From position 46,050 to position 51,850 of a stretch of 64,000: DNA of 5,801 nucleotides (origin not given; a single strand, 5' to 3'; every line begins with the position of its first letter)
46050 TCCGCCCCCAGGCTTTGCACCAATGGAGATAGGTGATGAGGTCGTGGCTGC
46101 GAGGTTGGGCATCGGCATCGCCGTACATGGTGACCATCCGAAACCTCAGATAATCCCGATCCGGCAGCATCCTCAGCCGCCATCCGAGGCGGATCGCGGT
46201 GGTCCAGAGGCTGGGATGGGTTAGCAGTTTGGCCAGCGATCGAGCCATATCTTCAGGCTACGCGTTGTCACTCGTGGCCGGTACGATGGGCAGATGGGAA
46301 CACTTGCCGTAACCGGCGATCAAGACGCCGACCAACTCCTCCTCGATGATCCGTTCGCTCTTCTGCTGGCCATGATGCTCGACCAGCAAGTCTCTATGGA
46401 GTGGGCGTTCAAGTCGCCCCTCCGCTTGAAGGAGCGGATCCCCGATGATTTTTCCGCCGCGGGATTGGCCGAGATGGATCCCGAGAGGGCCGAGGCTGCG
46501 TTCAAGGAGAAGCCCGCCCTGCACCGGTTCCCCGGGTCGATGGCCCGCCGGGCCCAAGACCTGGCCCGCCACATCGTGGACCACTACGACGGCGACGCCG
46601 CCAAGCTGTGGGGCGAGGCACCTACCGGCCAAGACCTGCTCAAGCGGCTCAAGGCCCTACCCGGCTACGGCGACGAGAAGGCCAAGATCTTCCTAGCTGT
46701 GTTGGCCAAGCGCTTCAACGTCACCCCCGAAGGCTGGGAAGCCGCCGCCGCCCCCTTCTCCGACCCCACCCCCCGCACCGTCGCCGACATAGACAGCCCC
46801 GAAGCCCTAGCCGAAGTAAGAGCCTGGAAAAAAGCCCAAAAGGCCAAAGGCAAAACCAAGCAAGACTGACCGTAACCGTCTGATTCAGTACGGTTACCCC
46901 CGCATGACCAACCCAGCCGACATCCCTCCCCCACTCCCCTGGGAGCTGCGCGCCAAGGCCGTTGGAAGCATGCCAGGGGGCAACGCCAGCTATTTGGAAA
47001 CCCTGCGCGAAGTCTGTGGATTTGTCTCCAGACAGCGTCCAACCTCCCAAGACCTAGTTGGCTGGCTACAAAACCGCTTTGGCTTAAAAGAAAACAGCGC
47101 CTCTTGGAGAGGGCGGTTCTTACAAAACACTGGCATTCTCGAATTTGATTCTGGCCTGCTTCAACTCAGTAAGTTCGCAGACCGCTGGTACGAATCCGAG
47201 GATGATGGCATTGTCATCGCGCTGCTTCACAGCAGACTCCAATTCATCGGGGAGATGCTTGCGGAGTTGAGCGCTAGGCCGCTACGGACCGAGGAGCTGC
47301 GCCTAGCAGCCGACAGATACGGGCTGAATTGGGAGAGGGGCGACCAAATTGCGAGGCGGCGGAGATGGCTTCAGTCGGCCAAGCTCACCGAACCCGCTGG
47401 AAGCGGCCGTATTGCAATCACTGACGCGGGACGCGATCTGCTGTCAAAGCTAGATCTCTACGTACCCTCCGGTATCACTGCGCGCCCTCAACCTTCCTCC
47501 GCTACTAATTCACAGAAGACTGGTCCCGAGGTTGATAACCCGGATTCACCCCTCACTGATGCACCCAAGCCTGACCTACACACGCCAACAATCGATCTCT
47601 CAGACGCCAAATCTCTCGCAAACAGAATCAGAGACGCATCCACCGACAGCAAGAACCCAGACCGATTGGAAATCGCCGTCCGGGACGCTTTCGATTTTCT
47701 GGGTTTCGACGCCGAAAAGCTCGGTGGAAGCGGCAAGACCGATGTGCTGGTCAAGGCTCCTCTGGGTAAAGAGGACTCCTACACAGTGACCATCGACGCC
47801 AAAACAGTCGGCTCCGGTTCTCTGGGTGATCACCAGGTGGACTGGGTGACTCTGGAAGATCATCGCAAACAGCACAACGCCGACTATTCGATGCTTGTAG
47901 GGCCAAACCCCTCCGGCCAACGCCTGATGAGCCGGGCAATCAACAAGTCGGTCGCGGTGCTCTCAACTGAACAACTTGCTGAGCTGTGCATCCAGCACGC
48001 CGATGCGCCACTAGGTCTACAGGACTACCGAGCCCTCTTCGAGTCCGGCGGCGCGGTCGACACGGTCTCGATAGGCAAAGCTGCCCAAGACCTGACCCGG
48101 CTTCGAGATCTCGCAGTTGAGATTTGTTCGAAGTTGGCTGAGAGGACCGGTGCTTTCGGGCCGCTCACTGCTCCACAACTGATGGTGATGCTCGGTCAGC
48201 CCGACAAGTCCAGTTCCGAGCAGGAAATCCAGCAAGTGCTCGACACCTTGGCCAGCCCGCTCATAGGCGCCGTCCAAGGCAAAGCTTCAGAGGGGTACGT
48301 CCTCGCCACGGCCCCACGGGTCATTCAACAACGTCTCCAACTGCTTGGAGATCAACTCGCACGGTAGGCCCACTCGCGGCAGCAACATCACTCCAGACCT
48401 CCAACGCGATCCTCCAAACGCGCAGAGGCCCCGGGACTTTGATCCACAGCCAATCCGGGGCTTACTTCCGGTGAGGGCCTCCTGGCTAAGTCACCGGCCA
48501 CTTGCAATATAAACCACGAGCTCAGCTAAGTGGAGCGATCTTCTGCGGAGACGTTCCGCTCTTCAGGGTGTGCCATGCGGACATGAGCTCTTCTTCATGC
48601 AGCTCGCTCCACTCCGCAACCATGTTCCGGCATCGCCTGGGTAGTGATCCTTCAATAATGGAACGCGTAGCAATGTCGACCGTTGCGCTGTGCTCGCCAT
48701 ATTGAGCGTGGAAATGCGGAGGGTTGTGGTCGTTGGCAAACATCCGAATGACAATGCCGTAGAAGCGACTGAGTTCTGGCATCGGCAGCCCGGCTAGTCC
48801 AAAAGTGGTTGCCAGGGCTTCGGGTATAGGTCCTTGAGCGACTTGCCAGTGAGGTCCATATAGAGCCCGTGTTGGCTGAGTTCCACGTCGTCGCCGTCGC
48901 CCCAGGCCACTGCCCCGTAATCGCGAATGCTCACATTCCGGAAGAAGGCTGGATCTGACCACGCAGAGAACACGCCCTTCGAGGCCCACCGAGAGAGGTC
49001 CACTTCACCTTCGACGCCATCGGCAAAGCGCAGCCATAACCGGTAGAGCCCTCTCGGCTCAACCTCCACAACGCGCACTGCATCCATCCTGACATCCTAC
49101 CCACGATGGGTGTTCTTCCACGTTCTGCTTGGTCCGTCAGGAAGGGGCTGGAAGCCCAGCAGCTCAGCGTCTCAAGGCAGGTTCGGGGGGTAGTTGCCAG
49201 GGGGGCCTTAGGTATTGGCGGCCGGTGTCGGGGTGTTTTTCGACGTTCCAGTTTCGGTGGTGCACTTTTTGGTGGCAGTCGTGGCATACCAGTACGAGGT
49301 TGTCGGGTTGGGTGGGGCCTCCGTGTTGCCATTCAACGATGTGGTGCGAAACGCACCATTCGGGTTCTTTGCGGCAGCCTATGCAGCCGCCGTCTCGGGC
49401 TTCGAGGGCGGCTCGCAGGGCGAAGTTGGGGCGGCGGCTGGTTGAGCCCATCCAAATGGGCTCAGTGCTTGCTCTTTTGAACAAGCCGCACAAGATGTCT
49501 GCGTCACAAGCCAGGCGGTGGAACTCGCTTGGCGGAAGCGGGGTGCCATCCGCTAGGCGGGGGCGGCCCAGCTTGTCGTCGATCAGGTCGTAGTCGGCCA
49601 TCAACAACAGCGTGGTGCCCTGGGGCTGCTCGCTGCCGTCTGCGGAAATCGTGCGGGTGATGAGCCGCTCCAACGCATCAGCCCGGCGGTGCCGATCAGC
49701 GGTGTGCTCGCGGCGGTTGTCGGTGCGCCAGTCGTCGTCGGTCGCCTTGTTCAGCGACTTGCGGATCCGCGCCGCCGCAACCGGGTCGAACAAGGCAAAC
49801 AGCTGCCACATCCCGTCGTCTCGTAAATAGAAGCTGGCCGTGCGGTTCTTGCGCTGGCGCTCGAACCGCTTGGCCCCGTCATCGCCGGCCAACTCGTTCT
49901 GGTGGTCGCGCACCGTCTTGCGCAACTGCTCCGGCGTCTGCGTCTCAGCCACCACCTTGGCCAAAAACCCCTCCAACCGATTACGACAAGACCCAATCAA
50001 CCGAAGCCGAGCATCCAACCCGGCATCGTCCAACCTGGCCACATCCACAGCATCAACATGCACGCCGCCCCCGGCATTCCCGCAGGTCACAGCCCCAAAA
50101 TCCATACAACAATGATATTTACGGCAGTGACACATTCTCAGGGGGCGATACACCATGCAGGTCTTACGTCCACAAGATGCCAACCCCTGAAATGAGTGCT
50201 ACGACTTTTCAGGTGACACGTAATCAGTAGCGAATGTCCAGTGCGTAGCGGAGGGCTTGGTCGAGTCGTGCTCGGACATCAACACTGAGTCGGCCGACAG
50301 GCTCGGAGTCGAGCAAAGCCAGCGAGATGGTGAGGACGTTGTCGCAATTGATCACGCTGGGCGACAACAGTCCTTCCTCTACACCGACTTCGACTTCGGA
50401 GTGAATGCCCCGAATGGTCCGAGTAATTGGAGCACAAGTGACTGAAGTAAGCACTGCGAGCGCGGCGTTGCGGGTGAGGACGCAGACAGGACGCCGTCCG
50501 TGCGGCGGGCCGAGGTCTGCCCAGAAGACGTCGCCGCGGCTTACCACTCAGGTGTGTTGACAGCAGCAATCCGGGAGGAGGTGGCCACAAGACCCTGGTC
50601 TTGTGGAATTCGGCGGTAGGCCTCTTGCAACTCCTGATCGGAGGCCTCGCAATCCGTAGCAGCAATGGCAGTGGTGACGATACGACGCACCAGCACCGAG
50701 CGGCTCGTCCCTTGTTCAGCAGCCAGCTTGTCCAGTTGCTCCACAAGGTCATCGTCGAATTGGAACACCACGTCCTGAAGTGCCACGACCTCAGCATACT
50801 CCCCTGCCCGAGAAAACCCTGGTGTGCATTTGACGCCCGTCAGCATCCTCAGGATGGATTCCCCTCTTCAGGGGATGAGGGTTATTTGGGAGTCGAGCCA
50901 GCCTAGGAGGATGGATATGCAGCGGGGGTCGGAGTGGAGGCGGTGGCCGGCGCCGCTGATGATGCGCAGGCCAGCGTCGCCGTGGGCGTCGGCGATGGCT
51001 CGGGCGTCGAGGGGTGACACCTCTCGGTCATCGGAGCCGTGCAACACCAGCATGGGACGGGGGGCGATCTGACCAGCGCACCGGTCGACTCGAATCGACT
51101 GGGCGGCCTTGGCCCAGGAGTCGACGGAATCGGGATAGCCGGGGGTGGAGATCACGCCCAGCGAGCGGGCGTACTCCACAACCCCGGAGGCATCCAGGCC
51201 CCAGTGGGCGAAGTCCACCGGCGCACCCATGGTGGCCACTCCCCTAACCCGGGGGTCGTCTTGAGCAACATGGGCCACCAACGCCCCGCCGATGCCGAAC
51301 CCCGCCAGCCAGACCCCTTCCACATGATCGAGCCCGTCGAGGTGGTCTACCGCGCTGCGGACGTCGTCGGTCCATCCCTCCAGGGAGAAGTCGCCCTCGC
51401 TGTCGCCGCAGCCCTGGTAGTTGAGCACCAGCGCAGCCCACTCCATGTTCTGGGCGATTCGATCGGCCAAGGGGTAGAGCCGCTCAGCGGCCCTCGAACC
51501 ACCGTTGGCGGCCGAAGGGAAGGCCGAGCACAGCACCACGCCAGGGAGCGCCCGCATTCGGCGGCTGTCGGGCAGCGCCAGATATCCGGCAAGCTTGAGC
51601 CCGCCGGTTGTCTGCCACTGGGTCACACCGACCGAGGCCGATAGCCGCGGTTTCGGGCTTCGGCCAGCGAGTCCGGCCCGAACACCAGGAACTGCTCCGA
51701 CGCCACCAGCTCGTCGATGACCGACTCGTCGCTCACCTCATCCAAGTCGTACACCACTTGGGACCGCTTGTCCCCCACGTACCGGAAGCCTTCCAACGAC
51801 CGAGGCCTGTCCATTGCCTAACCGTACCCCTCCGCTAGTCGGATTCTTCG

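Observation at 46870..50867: Compact lower-G+C island packed with defence, TA and selfish-type genes between core genes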

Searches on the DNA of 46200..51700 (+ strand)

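Call 56: search_rna_families(source=window, start=46200, end=51700, threshold=evalue, max_evalue=1)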
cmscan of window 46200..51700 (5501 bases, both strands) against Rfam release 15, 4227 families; matches with E-value up to 1: 0.
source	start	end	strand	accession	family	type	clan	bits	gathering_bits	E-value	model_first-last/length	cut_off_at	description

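Call 83: search_dna_similar(query=window:46870-50867:+, collection=plasmids, mode=distant, max_rows=8)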
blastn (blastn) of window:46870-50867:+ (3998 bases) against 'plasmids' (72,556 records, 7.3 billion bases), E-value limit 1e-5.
No match.

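Call 84: search_dna_similar(query=window:46870-50867:+, collection=phages, mode=distant, max_rows=8)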
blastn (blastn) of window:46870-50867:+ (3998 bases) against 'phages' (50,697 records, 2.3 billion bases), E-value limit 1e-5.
No match.

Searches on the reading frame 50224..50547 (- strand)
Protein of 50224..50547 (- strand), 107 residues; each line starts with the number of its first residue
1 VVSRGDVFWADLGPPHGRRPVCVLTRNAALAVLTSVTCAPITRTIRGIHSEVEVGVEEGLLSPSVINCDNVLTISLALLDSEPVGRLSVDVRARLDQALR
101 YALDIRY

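Call 3: search_protein_families(library=pfam, proteins=[window:50224-50547:-], max_evalue=0.01)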
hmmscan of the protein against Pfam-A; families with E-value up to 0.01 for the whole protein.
window:50224-50547:- (107 aa): 1 family
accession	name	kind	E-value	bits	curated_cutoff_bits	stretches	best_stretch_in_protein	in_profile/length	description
PF02452.23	PemK_toxin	-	3.1e-14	53.5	23.1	1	4-102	2-108/109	PemK-like, MazF-like toxin of type II toxin-antitoxin system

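Call 4: search_protein_families(library=padloc, proteins=[window:50224-50547:-], max_evalue=0.01)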
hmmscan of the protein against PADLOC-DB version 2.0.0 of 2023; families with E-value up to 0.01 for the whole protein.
window:50224-50547:- (107 aa): 0 families

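Call 5: search_protein_families(library=ncbifam, proteins=[window:50224-50547:-], max_evalue=0.01)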
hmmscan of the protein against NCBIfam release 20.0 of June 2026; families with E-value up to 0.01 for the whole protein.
window:50224-50547:- (107 aa): 1 family
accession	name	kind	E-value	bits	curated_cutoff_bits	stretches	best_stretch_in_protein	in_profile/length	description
NF007386.0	PRK09907.1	equivalog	0.0025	17.8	120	1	4-75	9-82/111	endoribonuclease MazF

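Call 7: search_protein_families(library=phrogs, proteins=[window:50224-50547:-], max_evalue=0.01)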
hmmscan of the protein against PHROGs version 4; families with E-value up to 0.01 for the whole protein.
window:50224-50547:- (107 aa): 1 family
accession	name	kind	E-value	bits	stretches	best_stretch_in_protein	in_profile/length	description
phrog_1936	-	moron, auxiliary metabolic gene and host takeover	5.1e-12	47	1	2-105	9-121/188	MazF-like growth inhibitor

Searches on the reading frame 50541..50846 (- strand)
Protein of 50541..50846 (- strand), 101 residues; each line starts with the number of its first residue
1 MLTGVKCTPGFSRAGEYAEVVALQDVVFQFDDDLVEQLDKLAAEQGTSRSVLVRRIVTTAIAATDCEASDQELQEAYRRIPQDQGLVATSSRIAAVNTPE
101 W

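Call 3: search_protein_families(library=pfam, proteins=[window:50541-50846:-], max_evalue=0.01)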
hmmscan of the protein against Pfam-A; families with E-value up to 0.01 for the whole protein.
window:50541-50846:- (101 aa): 3 families
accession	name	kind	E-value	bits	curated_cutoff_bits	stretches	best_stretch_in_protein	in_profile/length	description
PF01402.27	RHH_1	-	6e-08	32.8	20.5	1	31-60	7-36/39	Ribbon-helix-helix protein, copG family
PF07878.17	RHH_5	-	0.0017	18.5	26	1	32-63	10-41/43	CopG-like RHH_1 or ribbon-helix-helix domain, RHH_5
PF19891.5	DUF6364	-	0.0076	17.1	27.3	1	29-79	8-48/70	Family of unknown function (DUF6364)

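Call 4: search_protein_families(library=padloc, proteins=[window:50541-50846:-], max_evalue=0.01)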
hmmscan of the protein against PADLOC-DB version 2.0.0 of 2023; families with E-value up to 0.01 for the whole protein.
window:50541-50846:- (101 aa): 0 families

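Call 5: search_protein_families(library=ncbifam, proteins=[window:50541-50846:-], max_evalue=0.01)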
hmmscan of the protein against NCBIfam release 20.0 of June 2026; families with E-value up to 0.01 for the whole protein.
window:50541-50846:- (101 aa): 6 families
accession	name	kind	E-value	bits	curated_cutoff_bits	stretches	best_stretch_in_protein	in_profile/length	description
NF053762.1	aCcr1_fam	equivalog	1.1e-06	28.5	60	1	27-55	4-32/38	aCcr1 family cell cycle regulator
NF050181.1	TA_anti_VapB_Myco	equivalog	3.8e-05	24.1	60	1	30-78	9-57/72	type II toxin-antitoxin system VapB family antitoxin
NF048017.1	antitoxin_RelB_like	equivalog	0.00039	20.6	50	1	31-74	3-47/70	type II toxin-antitoxin system RelB family antitoxin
NF002815.0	PRK02967.1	equivalog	0.00089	19.3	83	1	24-70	2-49/139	nickel-responsive transcriptional regulator NikR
NF008671.0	PRK11675.1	equivalog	0.0011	19.4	62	1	22-64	49-91/95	LexA regulated protein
TIGR02793.1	nikR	equivalog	0.0019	18.4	175.45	1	26-71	3-49/129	nickel-responsive transcriptional regulator NikR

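Call 7: search_protein_families(library=phrogs, proteins=[window:50541-50846:-], max_evalue=0.01)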
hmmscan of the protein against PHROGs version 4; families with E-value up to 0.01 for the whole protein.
window:50541-50846:- (101 aa): 3 families
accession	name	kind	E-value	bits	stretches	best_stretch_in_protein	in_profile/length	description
phrog_22505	-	unknown function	2.1e-06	29.1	1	25-80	8-70/150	-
phrog_4113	-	unknown function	4.6e-06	27.4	1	29-74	16-61/64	-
phrog_876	-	transcription regulation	0.00013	22.6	1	22-63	7-48/239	transcriptional repressor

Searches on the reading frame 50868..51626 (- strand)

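Call 3: search_protein_families(library=pfam, proteins=[window:50868-51626:-], max_evalue=0.01)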
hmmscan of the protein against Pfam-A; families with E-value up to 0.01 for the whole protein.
window:50868-51626:- (252 aa): 3 families
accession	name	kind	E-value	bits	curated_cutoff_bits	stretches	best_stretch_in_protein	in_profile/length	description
PF12146.15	Hydrolase_4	-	3.4e-11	43.4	27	2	41-138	11-112/239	Serine aminopeptidase, S33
PF00561.26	Abhydrolase_1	-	4.3e-06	27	25.8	1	30-146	3-113/245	alpha/beta hydrolase fold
PF12697.13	Abhydrolase_6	-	6.1e-05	24.2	26.3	1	52-234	19-211/217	Alpha/beta hydrolase family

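Call 5: search_protein_families(library=ncbifam, proteins=[window:50868-51626:-], max_evalue=0.01)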
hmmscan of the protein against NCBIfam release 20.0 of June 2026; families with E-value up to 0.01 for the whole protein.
window:50868-51626:- (252 aa): 9 families
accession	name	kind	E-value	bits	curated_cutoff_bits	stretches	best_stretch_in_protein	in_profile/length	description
NF051488.1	bifunc_PcaDC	exception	1.9e-08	33.8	390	2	173-229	175-233/375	bifunctional 3-oxoadipate enol-lactonase/4-carboxymuconolactone decarboxylase PcaDC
TIGR03101.1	hydr2_PEP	hypoth_equivalog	9.9e-08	31.8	202.75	1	53-122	48-118/266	hydrolase 2, exosortase A system-associated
TIGR02427.1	protocat_pcaD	equivalog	0.00023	20.6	255.85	0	184-228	189-232/251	3-oxoadipate enol-lactonase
TIGR03056.1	bchO_mg_che_rel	equivalog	0.0019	17.3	172.55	0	189-233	220-264/278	alpha/beta fold hydrolase BchO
NF041096.1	esterase_EstD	equivalog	0.0024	17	600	1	85-137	223-275/421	esterase EstD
NF052610.1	macro_16_ester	equivalog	0.0028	17.1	420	0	190-233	224-267/281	alpha/beta fold macrolide esterase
NF047920.1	lactonase_UilS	equivalog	0.0039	16.9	400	1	24-132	21-127/285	UilS family quorum-quenching N-acyl-homoserine lactonase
NF053684.1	esterase_mleBCA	exception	0.0089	15.2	570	0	190-233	225-268/281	BCA family alpha/beta fold macrolide esterase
NF033124.1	estX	equivalog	0.0091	15.2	600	0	190-233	223-266/280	macrolide esterase EstX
